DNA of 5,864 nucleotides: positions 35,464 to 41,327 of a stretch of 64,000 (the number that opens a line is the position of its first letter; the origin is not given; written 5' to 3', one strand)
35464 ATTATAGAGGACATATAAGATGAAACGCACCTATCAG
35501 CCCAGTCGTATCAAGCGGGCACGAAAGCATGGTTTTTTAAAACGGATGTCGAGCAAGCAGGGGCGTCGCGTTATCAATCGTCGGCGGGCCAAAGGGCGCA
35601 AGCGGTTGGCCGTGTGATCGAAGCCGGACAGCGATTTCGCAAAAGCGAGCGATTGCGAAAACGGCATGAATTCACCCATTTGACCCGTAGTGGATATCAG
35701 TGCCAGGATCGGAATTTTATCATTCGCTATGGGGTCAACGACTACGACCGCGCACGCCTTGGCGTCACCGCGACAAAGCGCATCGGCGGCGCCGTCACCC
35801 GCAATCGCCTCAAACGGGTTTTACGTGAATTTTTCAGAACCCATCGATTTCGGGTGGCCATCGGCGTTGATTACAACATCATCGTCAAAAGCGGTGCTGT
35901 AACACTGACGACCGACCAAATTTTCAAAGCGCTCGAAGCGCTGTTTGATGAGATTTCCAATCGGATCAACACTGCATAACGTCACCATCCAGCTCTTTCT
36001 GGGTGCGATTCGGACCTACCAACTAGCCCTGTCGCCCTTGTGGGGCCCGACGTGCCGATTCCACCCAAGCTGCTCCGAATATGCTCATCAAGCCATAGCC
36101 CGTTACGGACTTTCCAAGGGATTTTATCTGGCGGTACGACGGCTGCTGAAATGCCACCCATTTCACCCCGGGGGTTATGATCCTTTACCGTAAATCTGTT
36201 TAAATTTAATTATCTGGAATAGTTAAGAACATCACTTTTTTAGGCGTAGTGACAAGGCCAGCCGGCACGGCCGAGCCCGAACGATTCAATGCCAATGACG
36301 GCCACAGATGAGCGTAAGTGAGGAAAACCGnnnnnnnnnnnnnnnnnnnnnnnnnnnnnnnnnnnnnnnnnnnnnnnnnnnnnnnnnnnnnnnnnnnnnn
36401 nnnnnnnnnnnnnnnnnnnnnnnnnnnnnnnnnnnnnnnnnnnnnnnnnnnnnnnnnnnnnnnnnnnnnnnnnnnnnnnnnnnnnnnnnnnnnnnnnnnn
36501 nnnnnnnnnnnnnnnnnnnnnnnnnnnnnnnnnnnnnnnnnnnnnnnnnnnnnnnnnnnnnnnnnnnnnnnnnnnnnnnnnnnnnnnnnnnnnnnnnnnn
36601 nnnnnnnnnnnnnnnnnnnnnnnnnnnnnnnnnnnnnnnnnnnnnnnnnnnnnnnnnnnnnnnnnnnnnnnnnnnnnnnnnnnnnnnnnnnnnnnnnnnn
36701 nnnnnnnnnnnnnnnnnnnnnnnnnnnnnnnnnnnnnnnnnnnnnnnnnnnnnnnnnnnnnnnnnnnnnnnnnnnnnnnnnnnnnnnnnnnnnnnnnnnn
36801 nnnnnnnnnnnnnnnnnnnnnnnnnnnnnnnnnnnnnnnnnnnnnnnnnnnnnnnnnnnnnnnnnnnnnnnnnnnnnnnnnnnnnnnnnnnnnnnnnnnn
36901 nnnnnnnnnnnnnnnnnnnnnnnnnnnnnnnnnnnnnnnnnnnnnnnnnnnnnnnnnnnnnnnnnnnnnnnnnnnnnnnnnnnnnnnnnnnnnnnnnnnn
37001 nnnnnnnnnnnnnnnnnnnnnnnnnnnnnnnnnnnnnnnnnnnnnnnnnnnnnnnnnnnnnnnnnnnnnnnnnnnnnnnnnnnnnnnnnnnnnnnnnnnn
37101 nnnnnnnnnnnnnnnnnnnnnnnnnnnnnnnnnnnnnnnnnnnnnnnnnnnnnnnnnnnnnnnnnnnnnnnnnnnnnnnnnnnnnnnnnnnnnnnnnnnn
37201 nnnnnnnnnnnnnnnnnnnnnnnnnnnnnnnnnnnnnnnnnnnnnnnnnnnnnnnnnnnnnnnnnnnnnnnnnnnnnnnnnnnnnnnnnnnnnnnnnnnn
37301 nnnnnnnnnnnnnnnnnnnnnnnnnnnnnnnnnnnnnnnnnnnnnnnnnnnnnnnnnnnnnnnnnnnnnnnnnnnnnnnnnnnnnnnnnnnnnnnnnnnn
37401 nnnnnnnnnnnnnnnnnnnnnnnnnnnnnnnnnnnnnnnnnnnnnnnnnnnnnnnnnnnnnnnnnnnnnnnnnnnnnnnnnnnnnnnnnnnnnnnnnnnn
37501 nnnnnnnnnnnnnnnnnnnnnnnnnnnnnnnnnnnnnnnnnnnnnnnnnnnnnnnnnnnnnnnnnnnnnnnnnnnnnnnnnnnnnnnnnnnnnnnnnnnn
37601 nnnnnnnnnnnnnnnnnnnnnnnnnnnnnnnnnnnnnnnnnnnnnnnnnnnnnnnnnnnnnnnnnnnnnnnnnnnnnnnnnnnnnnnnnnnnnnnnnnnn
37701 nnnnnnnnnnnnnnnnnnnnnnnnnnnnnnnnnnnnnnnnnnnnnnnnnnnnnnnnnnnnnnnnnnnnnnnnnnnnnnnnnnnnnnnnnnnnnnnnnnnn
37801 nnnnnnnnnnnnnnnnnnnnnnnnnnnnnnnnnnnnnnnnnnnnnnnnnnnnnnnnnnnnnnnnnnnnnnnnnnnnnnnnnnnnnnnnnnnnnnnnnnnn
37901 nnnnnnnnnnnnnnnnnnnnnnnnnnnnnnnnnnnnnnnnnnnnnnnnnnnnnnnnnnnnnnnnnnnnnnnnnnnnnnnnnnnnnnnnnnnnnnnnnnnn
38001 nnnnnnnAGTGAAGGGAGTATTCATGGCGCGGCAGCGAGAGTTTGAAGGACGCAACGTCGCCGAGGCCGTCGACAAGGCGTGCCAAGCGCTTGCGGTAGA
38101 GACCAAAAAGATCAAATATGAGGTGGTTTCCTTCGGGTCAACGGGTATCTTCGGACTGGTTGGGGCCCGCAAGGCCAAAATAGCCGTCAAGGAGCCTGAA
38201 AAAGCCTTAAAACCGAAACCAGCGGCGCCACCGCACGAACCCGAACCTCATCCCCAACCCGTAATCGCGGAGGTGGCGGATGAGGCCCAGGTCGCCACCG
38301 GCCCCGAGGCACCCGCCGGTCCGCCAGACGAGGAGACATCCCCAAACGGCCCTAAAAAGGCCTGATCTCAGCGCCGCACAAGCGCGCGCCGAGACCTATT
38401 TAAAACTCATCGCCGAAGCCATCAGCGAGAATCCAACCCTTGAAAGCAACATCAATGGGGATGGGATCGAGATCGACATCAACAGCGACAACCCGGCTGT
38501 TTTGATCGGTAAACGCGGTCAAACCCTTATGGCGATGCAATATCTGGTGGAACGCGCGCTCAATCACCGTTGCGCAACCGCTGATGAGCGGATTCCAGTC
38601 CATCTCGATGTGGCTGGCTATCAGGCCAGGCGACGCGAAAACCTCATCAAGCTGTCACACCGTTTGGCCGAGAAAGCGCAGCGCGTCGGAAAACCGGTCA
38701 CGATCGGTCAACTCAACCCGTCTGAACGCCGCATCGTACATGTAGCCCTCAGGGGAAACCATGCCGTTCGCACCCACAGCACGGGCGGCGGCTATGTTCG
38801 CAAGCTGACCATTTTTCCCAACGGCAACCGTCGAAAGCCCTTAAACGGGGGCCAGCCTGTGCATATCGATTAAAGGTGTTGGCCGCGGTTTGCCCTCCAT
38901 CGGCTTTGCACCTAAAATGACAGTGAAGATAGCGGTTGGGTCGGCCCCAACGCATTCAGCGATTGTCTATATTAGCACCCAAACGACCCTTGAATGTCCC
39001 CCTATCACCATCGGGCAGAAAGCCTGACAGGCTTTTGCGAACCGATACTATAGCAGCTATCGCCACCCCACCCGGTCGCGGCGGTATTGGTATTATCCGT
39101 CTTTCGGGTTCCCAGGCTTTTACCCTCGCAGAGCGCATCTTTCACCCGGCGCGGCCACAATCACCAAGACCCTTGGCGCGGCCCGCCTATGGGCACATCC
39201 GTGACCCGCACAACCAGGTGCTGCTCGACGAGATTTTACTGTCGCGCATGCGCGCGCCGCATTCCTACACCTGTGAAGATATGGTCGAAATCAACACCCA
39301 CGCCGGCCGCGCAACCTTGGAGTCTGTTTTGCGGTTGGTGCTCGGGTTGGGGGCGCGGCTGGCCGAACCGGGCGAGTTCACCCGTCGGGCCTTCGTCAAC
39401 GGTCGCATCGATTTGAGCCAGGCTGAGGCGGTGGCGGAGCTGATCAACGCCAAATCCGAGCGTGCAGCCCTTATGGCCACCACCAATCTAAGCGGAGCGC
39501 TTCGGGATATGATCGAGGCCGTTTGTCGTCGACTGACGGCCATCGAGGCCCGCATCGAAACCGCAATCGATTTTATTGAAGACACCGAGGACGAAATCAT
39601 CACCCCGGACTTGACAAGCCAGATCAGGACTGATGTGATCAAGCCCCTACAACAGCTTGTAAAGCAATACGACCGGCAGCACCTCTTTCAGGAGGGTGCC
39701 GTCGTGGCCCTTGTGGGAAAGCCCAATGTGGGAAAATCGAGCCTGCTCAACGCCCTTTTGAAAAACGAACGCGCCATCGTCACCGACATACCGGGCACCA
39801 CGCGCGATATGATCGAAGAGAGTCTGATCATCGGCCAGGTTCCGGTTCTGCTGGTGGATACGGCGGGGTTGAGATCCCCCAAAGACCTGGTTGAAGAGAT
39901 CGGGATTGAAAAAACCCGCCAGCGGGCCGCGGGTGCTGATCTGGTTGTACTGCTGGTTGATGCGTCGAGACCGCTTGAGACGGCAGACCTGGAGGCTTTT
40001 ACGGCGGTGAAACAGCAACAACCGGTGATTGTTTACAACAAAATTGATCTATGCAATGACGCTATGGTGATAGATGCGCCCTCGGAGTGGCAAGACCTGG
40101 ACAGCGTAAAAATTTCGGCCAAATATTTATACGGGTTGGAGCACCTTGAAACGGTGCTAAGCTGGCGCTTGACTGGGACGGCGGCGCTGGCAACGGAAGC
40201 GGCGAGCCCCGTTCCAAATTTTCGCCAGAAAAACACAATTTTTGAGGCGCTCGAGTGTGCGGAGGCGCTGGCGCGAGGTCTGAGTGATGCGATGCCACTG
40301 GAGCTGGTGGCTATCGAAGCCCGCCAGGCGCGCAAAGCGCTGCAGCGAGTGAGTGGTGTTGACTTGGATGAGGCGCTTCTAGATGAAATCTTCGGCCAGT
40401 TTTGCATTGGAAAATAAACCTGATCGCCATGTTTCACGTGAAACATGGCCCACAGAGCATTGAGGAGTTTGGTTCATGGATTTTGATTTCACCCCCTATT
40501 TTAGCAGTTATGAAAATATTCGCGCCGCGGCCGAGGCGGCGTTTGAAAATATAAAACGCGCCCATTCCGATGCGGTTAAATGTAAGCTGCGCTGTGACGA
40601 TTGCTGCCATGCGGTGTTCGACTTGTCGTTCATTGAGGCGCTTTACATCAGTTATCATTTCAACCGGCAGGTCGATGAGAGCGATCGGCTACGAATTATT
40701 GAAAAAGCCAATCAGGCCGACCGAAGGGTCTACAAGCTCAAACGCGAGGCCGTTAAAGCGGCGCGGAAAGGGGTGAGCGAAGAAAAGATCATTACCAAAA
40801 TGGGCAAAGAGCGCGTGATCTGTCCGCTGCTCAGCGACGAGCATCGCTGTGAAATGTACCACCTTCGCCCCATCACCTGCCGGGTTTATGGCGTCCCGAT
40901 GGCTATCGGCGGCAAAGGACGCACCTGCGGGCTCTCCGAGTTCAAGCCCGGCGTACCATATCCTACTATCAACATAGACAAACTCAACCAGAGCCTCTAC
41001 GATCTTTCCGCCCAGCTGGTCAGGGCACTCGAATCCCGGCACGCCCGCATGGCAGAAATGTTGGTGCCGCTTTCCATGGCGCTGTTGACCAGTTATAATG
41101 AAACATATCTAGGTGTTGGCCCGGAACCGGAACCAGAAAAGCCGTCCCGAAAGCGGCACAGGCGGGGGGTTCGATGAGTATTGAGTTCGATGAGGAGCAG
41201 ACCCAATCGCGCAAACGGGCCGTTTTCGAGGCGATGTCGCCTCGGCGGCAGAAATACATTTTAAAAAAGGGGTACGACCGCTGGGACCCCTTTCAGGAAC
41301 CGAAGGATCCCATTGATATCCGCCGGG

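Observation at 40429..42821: Two consensus parS sites bracket a three-gene block where mnmG-rsmG-parAB usually follows mnmE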

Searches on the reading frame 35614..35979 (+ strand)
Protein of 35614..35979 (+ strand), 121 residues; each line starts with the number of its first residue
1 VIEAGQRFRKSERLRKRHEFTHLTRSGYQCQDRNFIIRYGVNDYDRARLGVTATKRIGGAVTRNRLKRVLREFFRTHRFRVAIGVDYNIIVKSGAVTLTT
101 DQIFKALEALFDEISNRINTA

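Call 10: search_protein_families(library=pfam, proteins=[window:35614-35979:+], max_evalue=0.01)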
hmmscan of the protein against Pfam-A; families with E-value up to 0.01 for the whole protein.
window:35614-35979:+ (121 aa): 1 family
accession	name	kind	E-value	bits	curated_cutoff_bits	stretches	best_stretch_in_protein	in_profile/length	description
PF00825.24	Ribonuclease_P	-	1.3e-27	96.4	22.3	1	8-114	1-108/109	Ribonuclease P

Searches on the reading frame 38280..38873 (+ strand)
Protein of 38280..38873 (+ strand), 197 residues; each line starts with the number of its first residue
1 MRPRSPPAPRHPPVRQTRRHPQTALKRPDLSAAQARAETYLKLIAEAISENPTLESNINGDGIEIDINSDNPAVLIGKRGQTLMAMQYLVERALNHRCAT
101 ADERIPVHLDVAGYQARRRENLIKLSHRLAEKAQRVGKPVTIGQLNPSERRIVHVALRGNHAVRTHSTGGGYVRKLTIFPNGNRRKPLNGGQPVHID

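Call 10: search_protein_families(library=pfam, proteins=[window:38280-38873:+], max_evalue=0.01)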
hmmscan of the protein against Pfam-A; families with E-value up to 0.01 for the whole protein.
window:38280-38873:+ (197 aa): 2 families
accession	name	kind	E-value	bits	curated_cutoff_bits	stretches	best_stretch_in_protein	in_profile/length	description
PF13083.13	KH_KhpA-B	-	5.9e-11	42.6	32.1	1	44-97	7-65/73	KhpA/KhpB, KH domain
PF01424.28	R3H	-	3.4e-10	40.3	26.8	1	120-180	1-60/60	R3H domain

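Call 11: search_protein_families(library=ncbifam, proteins=[window:38280-38873:+], max_evalue=0.01)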
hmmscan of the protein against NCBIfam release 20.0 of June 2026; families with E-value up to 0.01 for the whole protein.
window:38280-38873:+ (197 aa): 1 family
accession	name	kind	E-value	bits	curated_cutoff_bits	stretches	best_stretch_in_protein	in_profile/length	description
NF041568.1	Jag_EloR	equivalog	5.3e-34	118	145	1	33-178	58-201/203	RNA-binding cell elongation regulator Jag/EloR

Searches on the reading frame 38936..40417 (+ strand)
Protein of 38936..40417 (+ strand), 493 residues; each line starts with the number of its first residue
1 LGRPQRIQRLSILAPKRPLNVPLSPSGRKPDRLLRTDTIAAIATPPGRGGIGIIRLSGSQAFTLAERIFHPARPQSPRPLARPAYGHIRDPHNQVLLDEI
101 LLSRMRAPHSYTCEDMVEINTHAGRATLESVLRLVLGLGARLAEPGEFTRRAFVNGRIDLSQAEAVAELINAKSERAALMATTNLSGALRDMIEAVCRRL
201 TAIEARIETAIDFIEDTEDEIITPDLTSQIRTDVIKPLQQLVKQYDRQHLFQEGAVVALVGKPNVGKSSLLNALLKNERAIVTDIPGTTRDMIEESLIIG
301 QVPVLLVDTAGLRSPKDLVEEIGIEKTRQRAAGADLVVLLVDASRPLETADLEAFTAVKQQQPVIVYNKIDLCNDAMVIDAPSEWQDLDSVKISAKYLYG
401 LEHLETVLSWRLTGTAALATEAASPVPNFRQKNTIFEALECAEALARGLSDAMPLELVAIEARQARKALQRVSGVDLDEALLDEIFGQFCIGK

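Call 10: search_protein_families(library=pfam, proteins=[window:38936-40417:+], max_evalue=0.01)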
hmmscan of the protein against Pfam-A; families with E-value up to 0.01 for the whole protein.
window:38936-40417:+ (493 aa): 11 families
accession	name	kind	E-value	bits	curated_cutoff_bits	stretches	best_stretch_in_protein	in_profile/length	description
PF10396.14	TrmE_N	-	2e-40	138.1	29.8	1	38-157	1-117/117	GTP-binding protein TrmE N-terminus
PF12631.12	MnmE_helical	-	5.8e-38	131.6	40.1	1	160-490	1-211/211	MnmE helical domain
PF01926.29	MMR_HSR1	-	2.8e-26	92.3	21.9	1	257-369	2-113/113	50S ribosome-binding GTPase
PF02421.24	FeoB_N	-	1.4e-10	41.3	27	1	256-402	2-150/156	Ferrous iron transport protein B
PF03193.22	RsgA_GTPase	-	3.6e-08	33.9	30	1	249-287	101-139/174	RsgA GTPase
PF00350.29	Dynamin_N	-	6.8e-06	26.6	27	1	257-289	1-33/168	Dynamin family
PF02492.25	cobW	-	3.6e-05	23.9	20.7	1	295-379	80-162/180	CobW/HypB/UreG, nucleotide-binding domain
PF00005.33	ABC_tran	-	0.00093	20.2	25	1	251-281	8-38/137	ABC transporter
PF00009.33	GTP_EFTU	-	0.0013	18.8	26.5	0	327-385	86-146/188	Elongation factor Tu GTP binding domain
PF13401.12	AAA_22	-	0.0015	19.3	27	1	255-338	6-70/130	AAA domain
PF04548.22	AIG1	-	0.0037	17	27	1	257-359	3-108/212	AIG1 family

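Call 11: search_protein_families(library=ncbifam, proteins=[window:38936-40417:+], max_evalue=0.01)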
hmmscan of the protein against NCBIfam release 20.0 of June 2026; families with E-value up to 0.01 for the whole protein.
window:38936-40417:+ (493 aa): 26 families (the best 25 are shown)
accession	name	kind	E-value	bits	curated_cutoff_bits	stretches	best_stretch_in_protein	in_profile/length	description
NF003661.0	PRK05291.1-3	equivalog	1.8e-108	363.8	380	1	36-493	3-448/448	tRNA uridine-5-carboxymethylaminomethyl(34) synthesis GTPase MnmE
TIGR00450.1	mnmE_trmE_thdF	equivalog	1.9e-106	356.8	252.6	1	43-493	1-446/446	tRNA uridine-5-carboxymethylaminomethyl(34) synthesis GTPase MnmE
TIGR03594.1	GTPase_EngA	equivalog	2.3e-34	119.2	306.7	1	233-376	155-302/432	ribosome biogenesis GTPase Der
TIGR03918.1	GTP_HydF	equivalog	2.3e-26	92.5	325.55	1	256-410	9-165/392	[FeFe] hydrogenase H-cluster maturation GTPase HydF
NF000908.1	PRK00089.1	equivalog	5e-26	91.6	237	1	255-412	4-167/291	GTPase Era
NF007071.0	PRK09518.1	equivalog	2.2e-24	86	953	1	233-376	422-571/706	bifunctional cytidylate kinase/GTPase Der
NF002828.0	PRK03003.1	equivalog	2.8e-23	82.2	631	1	246-376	204-340/477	ribosome biogenesis GTPase Der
TIGR00231.1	small_GTP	domain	9.3e-22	77.5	42.5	1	255-403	4-157/164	GTP-binding protein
TIGR00436.1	era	equivalog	7.4e-18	64.9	116.25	1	256-411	2-162/270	GTPase Era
TIGR03596.1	GTPase_YlqF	equivalog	4.7e-15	55.7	208.2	1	227-323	87-184/276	ribosome biogenesis GTPase YlqF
TIGR03156.1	GTP_HflX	equivalog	6.3e-14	51.7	216.75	1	243-409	178-348/351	GTPase HflX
TIGR00437.1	feoB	equivalog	2.3e-11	43.2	315.65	1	261-442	1-185/594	ferrous iron transport protein B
TIGR03598.1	GTPase_YsxC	equivalog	5.4e-11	42.5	124.45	1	252-386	16-155/186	ribosome biogenesis GTP-binding protein YihA/YsxC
TIGR03597.1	GTPase_YqeH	equivalog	3.8e-10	39.5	297.4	1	233-322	140-225/361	ribosome biogenesis GTPase YqeH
NF008280.0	PRK11058.1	equivalog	1.4e-07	30.6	441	1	252-421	195-370/426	ribosome rescue GTPase HflX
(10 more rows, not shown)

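Call 15: find_related_loci(query=window:38936-40417:+, collection=genome_contigs, flank=10000)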
Query window:38936-40417:+ (493 aa) in genome_contigs; peptide patterns used: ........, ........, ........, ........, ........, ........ (x = any residue, [..] = any of these).
162 stretches matched a pattern; 81 encode a relative of the query (tblastn E <= 1e-3); the best 80 are kept; 80 distinct loci.
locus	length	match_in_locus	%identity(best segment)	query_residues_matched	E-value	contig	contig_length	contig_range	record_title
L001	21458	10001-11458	45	15-493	9e-118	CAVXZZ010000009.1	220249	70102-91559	MAG: uncultured delta proteobacterium isolate MFD03804.bin.1.84 genome assembly, contig: contig_23590, whole genome shot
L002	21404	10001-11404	44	29-493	2e-112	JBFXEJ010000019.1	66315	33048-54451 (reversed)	MAG: Desulfococcaceae bacterium isolate CA_2019_TPIn_113 NODE_1434_length_66315_cov_7.060162_TPIn, whole genome shotgun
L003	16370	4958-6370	45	26-493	6e-110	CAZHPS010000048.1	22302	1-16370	MAG TPA_asm: uncultured Desulfobacterales bacterium isolate binchicken_co113_226 genome assembly, contig: NODE_2589_leng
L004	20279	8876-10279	44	29-493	3e-108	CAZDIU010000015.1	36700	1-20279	MAG TPA_asm: uncultured Desulfobacterales bacterium isolate binchicken_co168_310 genome assembly, contig: NODE_1949_leng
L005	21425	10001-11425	44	34-493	7e-108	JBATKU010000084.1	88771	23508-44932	MAG: Desulfobacterales bacterium isolate MFD10234_ilm_asm_bin6 k127_83457, whole genome shotgun sequence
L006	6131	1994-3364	40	37-493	2e-106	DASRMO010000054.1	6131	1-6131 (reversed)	MAG TPA_asm: Clostridia bacterium isolate SMAG_U10217 k141_486802, whole genome shotgun sequence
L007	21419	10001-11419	43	23-493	5e-106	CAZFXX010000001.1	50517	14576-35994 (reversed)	MAG TPA_asm: uncultured Desulfobacteraceae bacterium isolate binchicken_co181_129 genome assembly, contig: NODE_742_leng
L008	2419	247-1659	41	23-493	1e-110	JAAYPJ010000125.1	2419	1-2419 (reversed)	MAG: Clostridiales bacterium isolate AS22ysBPME_189 191265_AS22, whole genome shotgun sequence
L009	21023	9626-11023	43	33-493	4e-103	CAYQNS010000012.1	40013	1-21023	MAG TPA_asm: uncultured Desulfobacteraceae bacterium isolate binchicken_co181_224 genome assembly, contig: NODE_1195_len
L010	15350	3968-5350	39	27-493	2e-102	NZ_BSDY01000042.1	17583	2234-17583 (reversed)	Propionigenium maris DSM 9537 strain 10succ1 sequence42, whole genome shotgun sequence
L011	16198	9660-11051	40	28-493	6e-102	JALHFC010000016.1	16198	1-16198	MAG: Pelotomaculum sp. isolate 3-JJ_aug_S1_009 scaffold_1419, whole genome shotgun sequence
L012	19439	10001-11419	42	33-493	1e-101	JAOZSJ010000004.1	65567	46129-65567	MAG: Desulfobacterales bacterium isolate GMC6.metabat2.155 GMC6_119_length_65567_cov_14.437676, whole genome shotgun seq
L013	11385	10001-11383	42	32-492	3e-100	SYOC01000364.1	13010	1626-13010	MAG: Proteobacteria bacterium isolate F1-80-MAGs139 F1-80__c665879, whole genome shotgun sequence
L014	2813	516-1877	41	37-493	3e-102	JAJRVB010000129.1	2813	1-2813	MAG: Nitrospirae bacterium isolate Dive96_bin10.277 k141_2003284, whole genome shotgun sequence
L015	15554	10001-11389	42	37-493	1e-98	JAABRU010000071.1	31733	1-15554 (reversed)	MAG: Desulfobacteraceae bacterium isolate S08.Bin136 Scaffold_687, whole genome shotgun sequence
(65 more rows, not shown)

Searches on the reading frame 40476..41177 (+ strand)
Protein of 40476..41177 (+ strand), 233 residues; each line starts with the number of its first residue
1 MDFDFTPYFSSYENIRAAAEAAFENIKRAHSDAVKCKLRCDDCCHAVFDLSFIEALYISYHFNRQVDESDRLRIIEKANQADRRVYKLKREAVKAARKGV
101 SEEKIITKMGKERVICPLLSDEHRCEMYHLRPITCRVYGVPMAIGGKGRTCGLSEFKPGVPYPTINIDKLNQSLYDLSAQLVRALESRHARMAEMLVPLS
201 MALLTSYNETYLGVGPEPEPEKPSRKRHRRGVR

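Call 10: search_protein_families(library=pfam, proteins=[window:40476-41177:+], max_evalue=0.01)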
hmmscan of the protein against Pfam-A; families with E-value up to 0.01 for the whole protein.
window:40476-41177:+ (233 aa): 1 family
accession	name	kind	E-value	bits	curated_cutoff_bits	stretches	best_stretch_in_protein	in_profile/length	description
PF03692.20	CxxCxxCC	-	0.00011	23.3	23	1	35-138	1-69/85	Putative zinc- or iron-chelating domain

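Call 11: search_protein_families(library=ncbifam, proteins=[window:40476-41177:+], max_evalue=0.01)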
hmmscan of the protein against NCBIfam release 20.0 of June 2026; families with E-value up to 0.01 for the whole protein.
window:40476-41177:+ (233 aa): 0 families

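Call 12: find_encoding_contigs(protein=window:40476-41177:+, flank=10000, max_places=10)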
Protein window:40476-41177:+ (233 aa): no gene with exactly this product is on record in the collection.
